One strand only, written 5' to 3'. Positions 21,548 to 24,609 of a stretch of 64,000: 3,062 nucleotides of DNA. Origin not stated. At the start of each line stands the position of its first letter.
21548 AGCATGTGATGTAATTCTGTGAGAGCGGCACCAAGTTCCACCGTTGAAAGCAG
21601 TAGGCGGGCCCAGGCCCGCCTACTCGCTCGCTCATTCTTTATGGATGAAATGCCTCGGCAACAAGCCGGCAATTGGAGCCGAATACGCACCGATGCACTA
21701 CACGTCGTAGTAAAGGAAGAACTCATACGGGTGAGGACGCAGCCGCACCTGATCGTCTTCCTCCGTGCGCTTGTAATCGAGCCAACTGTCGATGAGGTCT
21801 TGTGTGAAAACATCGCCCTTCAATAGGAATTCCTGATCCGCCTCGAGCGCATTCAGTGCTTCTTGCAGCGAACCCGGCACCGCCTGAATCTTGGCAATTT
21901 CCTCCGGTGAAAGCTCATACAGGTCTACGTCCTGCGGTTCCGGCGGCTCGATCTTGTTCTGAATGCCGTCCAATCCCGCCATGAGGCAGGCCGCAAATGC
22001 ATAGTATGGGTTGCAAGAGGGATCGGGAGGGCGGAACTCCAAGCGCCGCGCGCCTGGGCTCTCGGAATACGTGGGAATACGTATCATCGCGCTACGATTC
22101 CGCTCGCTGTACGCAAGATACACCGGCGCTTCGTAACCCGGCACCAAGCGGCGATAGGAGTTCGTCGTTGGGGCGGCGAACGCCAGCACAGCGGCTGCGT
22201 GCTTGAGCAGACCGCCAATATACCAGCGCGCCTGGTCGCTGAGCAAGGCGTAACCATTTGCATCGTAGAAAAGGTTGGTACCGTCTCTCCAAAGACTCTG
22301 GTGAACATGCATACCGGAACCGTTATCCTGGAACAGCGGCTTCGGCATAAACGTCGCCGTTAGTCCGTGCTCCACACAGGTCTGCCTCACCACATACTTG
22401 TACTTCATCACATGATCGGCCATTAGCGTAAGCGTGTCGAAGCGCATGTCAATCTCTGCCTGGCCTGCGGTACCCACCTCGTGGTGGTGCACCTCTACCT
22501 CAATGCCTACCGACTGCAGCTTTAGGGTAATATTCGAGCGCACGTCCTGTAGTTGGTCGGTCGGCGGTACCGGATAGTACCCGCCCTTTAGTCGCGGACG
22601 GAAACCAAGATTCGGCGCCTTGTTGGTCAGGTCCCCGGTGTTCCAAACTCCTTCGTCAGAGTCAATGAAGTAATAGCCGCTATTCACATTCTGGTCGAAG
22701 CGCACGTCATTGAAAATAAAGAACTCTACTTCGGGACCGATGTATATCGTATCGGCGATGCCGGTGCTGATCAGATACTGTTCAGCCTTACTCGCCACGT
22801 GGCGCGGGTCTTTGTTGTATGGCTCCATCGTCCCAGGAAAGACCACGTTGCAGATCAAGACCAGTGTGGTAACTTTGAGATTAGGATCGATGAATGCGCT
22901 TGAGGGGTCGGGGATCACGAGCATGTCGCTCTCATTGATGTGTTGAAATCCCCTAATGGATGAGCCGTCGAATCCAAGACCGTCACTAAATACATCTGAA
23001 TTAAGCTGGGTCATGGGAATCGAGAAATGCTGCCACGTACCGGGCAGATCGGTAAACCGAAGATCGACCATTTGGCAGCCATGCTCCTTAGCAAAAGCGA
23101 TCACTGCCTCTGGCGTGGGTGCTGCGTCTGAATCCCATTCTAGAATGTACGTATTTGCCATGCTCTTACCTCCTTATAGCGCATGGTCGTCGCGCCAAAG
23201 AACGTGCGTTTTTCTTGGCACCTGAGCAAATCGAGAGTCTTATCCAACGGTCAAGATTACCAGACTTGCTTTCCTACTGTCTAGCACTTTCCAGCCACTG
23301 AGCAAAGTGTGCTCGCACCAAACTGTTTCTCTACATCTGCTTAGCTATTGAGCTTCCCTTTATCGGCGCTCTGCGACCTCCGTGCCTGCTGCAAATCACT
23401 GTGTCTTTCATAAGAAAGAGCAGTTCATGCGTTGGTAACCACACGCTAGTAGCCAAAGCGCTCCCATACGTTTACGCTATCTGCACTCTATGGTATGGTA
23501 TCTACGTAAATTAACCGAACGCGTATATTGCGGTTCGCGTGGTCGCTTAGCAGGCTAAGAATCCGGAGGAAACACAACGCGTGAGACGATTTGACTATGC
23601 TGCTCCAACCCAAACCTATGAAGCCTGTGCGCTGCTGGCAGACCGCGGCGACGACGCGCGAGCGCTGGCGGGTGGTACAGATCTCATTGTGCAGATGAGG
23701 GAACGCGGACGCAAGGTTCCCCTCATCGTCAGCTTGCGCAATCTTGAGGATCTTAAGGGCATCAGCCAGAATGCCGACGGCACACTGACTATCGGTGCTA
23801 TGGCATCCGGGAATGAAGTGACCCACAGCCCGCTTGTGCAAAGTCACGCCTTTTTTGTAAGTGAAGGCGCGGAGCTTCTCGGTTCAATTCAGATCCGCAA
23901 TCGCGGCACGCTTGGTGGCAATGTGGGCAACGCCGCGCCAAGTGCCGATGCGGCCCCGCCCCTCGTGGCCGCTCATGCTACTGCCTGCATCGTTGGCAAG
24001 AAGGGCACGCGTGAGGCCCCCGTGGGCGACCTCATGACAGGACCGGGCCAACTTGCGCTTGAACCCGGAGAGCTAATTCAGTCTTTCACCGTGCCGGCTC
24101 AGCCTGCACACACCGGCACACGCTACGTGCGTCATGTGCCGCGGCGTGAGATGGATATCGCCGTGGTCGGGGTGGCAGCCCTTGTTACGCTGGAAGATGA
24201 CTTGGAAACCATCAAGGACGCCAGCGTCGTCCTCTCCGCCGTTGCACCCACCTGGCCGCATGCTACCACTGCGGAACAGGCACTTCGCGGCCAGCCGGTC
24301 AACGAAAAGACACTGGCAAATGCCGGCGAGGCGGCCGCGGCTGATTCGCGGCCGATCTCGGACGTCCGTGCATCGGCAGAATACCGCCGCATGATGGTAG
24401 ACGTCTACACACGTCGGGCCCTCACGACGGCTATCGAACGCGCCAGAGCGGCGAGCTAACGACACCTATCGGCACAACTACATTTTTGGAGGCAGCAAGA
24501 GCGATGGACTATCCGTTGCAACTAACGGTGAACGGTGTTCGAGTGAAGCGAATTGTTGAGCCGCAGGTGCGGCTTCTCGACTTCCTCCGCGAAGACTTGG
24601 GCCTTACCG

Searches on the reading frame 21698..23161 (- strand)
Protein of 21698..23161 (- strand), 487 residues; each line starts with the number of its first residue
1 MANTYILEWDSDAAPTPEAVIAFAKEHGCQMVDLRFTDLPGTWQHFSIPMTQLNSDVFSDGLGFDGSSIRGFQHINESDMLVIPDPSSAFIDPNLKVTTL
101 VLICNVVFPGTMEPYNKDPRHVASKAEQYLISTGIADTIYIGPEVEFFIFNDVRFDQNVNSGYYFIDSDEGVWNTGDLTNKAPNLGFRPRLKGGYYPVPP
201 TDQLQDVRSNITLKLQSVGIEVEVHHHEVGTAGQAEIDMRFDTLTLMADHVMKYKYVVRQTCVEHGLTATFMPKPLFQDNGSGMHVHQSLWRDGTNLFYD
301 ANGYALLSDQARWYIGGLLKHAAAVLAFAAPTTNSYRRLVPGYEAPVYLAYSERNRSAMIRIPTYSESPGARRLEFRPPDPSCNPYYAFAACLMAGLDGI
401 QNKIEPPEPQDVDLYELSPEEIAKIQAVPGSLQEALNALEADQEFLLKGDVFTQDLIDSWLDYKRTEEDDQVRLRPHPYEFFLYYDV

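Call 36: search_protein_families(library=pfam, proteins=[window:21698-23161:-], max_evalue=0.0001)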
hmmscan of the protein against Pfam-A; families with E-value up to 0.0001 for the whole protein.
window:21698-23161:- (487 aa): 2 families
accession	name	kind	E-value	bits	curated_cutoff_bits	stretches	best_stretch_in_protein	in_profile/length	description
PF00120.29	Gln-synt_C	-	2.4e-132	441.6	24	1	117-483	2-343/344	Glutamine synthetase, catalytic domain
PF03951.24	Gln-synt_N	-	1.8e-30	104.8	33.4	1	29-108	2-81/82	Glutamine synthetase, beta-Grasp domain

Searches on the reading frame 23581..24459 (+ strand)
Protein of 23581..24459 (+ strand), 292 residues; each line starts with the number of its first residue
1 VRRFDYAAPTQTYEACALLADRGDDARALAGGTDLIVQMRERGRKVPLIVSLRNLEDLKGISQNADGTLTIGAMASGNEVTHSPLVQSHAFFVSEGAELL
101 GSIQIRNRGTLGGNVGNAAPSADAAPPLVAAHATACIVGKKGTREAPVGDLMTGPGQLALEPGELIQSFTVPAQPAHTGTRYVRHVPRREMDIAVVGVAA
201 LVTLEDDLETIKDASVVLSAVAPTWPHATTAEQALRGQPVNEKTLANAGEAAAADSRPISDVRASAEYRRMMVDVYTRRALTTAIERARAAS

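Call 36: search_protein_families(library=pfam, proteins=[window:23581-24459:+], max_evalue=0.0001)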
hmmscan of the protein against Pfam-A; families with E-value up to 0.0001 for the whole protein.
window:23581-24459:+ (292 aa): 2 families
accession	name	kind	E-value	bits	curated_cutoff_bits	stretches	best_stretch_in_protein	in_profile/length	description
PF00941.27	FAD_binding_5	-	5.1e-43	147.3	27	1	3-173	2-169/170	FAD binding domain in molybdopterin dehydrogenase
PF03450.22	CO_deh_flav_C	-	4.8e-28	97.7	25.5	1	182-283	2-101/102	CO dehydrogenase flavoprotein C-terminal domain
